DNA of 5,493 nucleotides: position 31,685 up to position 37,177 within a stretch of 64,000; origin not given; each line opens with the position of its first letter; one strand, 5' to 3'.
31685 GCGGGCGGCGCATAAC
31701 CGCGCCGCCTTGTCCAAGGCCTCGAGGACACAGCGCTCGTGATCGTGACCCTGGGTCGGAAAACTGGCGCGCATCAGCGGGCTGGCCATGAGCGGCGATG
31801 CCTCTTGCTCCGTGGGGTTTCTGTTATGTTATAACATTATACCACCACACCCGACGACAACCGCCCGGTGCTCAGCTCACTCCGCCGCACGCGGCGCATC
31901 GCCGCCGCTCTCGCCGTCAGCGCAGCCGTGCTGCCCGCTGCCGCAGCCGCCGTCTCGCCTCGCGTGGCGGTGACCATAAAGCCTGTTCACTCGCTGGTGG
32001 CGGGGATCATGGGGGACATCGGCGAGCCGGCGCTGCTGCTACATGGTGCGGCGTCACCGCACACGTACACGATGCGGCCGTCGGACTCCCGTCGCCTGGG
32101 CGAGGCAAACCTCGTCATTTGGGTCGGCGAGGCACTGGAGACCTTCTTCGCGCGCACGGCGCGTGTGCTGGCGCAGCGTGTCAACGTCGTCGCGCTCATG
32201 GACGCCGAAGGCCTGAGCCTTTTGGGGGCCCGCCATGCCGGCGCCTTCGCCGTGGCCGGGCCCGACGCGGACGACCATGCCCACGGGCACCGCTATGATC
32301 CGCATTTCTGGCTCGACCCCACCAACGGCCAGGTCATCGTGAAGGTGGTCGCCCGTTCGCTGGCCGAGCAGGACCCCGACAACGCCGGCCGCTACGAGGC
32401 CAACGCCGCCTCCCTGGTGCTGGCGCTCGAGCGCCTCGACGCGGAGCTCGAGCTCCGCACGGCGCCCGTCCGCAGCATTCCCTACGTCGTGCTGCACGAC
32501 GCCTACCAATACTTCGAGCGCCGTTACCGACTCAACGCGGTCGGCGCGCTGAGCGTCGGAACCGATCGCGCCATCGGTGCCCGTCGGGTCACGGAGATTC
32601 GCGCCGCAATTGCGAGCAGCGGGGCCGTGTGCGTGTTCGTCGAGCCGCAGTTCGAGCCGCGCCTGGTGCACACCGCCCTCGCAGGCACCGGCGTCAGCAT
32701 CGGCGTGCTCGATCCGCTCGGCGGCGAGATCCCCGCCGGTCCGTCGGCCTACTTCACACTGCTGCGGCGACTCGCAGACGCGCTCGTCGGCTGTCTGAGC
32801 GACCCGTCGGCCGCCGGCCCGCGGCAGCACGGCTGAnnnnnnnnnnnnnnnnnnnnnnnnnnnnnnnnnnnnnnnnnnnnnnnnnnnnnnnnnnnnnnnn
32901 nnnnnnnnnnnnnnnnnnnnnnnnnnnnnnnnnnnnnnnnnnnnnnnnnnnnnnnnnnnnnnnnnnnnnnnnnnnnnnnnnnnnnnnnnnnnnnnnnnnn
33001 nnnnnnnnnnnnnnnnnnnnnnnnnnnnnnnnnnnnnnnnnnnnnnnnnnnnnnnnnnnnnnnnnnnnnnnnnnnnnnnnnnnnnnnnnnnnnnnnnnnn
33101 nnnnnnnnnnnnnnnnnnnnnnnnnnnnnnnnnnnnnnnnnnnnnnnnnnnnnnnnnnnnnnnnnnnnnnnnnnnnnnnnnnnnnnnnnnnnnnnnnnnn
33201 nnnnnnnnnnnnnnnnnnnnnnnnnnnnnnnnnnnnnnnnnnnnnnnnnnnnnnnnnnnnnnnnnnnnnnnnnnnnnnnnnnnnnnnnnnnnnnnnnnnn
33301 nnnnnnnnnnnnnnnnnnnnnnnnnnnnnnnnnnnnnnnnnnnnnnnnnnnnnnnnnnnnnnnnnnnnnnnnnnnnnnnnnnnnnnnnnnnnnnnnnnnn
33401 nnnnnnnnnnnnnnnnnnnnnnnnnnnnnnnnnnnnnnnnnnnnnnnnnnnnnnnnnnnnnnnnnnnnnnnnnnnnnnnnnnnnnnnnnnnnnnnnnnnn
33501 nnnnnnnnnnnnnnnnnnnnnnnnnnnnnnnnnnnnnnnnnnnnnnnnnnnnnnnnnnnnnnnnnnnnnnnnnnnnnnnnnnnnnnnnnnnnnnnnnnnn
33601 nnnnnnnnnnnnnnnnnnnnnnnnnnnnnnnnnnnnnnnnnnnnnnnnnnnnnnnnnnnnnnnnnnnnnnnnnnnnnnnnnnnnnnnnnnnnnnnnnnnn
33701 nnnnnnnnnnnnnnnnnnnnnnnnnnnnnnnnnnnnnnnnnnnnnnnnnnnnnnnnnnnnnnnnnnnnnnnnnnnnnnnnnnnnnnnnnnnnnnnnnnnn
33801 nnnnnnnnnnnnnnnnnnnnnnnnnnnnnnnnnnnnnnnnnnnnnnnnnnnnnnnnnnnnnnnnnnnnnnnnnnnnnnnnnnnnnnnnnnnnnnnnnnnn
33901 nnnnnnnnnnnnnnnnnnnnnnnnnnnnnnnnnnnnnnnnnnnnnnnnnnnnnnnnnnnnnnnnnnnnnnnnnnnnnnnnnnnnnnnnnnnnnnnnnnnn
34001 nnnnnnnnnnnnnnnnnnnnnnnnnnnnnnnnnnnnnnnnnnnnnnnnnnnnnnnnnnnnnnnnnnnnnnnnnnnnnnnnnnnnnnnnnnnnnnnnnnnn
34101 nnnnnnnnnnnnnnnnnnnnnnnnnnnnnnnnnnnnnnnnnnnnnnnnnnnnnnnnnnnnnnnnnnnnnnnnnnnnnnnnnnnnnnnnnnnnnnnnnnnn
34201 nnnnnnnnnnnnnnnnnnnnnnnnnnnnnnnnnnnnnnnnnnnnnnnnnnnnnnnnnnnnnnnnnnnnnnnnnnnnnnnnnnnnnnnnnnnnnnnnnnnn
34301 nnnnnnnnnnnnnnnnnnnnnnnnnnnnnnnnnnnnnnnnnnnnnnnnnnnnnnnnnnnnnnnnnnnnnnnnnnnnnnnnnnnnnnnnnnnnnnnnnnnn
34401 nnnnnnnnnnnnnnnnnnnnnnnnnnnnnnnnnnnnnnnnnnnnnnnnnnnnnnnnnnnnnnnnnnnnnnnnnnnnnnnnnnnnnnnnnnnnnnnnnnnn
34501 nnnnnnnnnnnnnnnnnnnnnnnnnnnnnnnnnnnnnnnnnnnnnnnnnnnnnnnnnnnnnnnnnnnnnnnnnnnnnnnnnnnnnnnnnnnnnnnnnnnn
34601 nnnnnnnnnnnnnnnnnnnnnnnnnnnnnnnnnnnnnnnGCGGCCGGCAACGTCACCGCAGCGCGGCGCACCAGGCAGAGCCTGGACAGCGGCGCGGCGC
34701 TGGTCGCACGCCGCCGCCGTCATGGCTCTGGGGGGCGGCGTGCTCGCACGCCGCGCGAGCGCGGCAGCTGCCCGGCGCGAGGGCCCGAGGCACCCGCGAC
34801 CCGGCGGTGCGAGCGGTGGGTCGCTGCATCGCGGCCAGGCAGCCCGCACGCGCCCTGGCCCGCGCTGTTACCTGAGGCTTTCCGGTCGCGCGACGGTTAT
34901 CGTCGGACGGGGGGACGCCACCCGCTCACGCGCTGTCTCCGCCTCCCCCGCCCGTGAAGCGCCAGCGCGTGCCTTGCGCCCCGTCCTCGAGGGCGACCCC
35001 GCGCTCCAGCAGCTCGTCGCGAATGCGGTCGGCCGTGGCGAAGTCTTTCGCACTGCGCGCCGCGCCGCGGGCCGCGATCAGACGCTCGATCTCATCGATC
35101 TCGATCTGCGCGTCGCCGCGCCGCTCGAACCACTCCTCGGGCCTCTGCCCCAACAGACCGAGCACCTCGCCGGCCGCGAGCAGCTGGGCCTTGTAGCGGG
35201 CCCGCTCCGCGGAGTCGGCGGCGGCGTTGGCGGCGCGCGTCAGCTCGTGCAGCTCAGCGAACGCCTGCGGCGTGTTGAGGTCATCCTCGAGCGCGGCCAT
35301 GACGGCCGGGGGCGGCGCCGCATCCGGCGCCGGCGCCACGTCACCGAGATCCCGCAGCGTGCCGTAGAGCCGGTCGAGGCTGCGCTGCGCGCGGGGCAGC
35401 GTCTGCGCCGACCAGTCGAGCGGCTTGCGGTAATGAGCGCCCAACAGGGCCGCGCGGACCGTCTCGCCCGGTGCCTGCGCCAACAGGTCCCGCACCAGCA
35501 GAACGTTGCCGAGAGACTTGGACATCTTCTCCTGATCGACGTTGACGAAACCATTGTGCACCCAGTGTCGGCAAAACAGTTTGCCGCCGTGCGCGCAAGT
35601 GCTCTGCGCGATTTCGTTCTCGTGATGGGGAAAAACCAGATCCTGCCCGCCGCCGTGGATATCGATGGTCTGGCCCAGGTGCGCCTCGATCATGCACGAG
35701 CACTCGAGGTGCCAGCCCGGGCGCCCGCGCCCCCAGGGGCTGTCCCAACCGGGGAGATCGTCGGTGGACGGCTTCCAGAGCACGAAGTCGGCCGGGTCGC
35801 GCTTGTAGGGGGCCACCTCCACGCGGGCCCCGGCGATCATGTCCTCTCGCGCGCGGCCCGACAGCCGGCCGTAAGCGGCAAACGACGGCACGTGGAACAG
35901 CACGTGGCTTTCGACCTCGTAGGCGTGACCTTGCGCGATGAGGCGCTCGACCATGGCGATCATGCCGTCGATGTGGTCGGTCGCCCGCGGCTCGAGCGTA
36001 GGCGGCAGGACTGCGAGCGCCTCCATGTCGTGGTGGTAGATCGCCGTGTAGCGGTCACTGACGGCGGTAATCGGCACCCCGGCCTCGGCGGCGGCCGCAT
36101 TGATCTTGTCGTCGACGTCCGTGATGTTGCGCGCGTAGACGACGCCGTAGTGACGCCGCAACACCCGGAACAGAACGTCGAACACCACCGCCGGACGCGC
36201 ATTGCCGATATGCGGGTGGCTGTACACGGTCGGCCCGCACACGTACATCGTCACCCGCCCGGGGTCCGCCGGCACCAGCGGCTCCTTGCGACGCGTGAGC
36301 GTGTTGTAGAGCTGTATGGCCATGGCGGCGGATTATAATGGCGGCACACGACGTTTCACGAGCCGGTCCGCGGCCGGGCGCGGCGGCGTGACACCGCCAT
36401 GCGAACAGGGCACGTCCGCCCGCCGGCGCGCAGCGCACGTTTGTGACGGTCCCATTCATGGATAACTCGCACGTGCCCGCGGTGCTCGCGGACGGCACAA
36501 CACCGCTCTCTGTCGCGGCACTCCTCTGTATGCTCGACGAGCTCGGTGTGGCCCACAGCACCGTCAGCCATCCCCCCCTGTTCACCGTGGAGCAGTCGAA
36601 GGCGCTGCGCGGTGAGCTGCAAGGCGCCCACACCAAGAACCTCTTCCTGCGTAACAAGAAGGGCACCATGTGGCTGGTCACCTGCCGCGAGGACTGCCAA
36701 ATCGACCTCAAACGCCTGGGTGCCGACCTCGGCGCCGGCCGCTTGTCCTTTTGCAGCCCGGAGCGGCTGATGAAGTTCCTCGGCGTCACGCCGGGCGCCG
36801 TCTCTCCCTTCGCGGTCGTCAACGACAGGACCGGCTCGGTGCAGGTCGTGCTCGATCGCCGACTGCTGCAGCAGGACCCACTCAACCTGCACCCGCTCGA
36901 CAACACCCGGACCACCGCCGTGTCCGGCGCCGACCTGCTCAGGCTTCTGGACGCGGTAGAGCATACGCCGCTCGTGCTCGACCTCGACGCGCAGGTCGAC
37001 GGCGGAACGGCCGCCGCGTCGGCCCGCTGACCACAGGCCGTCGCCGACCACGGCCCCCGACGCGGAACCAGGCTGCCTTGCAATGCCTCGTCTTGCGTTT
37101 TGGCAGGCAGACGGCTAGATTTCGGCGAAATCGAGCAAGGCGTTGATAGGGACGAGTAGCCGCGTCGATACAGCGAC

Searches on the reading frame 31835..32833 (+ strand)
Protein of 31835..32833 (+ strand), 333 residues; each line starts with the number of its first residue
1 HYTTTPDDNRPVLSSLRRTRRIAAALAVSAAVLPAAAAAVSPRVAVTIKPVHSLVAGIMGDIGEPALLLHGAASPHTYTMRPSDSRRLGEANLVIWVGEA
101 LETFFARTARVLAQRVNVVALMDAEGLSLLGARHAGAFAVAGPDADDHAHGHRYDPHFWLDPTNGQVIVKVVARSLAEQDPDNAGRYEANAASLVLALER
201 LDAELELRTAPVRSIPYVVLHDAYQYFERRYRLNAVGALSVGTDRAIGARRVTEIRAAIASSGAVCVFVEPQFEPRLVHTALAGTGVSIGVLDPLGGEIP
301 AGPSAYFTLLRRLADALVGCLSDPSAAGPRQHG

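Call 11: search_protein_families(library=ncbifam, proteins=[window:31835-32833:+], max_evalue=0.00001)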
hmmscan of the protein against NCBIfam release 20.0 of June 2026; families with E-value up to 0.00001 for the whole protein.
window:31835-32833:+ (333 aa): 8 families
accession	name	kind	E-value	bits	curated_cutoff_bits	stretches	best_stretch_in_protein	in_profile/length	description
NF007091.2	PRK09545.1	equivalog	1.8e-60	204.8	268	1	24-322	7-317/318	zinc ABC transporter substrate-binding protein ZnuA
NF040870.1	AztC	equivalog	2.3e-49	168.3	350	1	44-321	1-277/277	zinc ABC transporter substrate-binding protein AztC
NF053842.1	MnTportMntCDein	equivalog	1e-25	90.6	400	1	44-290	8-249/281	manganese ABC transporter substrate-binding protein MntC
TIGR03772.1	anch_rpt_subst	equivalog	7.2e-20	71.1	350.45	1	147-322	310-486/486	anchored repeat ABC transporter, substrate-binding protein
NF033605.1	Zn_bnd_ABC_AdcA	exception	2.8e-16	59.6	700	1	43-273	36-270/517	zinc ABC transporter substrate-binding lipoprotein AdcA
NF053703.1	Mn_SBP_EfaA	exception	4.8e-16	58.8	485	1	45-279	35-265/310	Mn/Fe ABC transporter substrate-binding lipoprotein EfaA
NF040928.1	ABC_lipo_SloC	subfamily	2e-12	46.8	525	1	50-289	32-268/304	metal ABC transporter substrate-binding lipoprotein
NF047355.1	ABC_bind_Mn_Staph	exception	3.4e-10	39.6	500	1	72-236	63-221/309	manganese ABC transporter substrate-binding lipoprotein MntC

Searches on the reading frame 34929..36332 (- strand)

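Call 11: search_protein_families(library=ncbifam, proteins=[window:34929-36332:-], max_evalue=0.00001)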
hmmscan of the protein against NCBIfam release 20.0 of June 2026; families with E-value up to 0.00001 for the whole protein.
window:34929-36332:- (468 aa): 7 families
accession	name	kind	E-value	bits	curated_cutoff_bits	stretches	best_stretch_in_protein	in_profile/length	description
TIGR00435.1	cysS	equivalog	1.8e-148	495.5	340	1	6-458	1-464/466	cysteine--tRNA ligase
NF011108.0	PRK14536.1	equivalog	8.5e-106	354.6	780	2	4-322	1-333/490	cysteine--tRNA ligase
TIGR03447.1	mycothiol_MshC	equivalog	8e-84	281.8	485.1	1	4-394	16-407/411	cysteine--1-D-myo-inosityl 2-amino-2-deoxy-alpha-D-glucopyranoside ligase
NF011107.0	PRK14534.1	equivalog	4.5e-63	213.9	744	1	4-313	1-324/481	cysteine--tRNA ligase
NF008957.0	PRK12300.1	subfamily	2.7e-09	35.6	677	1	223-329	580-687/946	leucine--tRNA ligase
NF008900.0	PRK12267.1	equivalog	2.2e-07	29.8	598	0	257-297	287-327/648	methionine--tRNA ligase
TIGR00398.1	metG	equivalog_domain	7.3e-06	25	336.35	0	255-296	313-354/530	methionine--tRNA ligase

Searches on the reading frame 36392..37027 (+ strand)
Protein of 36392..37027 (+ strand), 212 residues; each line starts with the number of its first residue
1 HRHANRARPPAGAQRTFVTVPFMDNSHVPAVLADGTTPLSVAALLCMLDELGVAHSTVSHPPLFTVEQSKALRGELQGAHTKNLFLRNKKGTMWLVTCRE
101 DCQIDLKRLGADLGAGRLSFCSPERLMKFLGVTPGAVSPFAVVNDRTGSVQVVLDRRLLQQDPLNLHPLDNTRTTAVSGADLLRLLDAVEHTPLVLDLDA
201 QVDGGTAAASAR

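Call 11: search_protein_families(library=ncbifam, proteins=[window:36392-37027:+], max_evalue=0.00001)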
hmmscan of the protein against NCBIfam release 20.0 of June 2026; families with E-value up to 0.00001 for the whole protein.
window:36392-37027:+ (212 aa): 0 families

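Call 43: search_protein_families(library=pfam, proteins=[window:36392-37027:+], max_evalue=0.001)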
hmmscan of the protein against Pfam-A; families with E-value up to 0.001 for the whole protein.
window:36392-37027:+ (212 aa): 1 family
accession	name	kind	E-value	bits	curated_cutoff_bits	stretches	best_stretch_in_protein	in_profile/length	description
PF04073.20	tRNA_edit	-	8e-30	103.9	25.5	1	60-185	1-123/123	Aminoacyl-tRNA editing domain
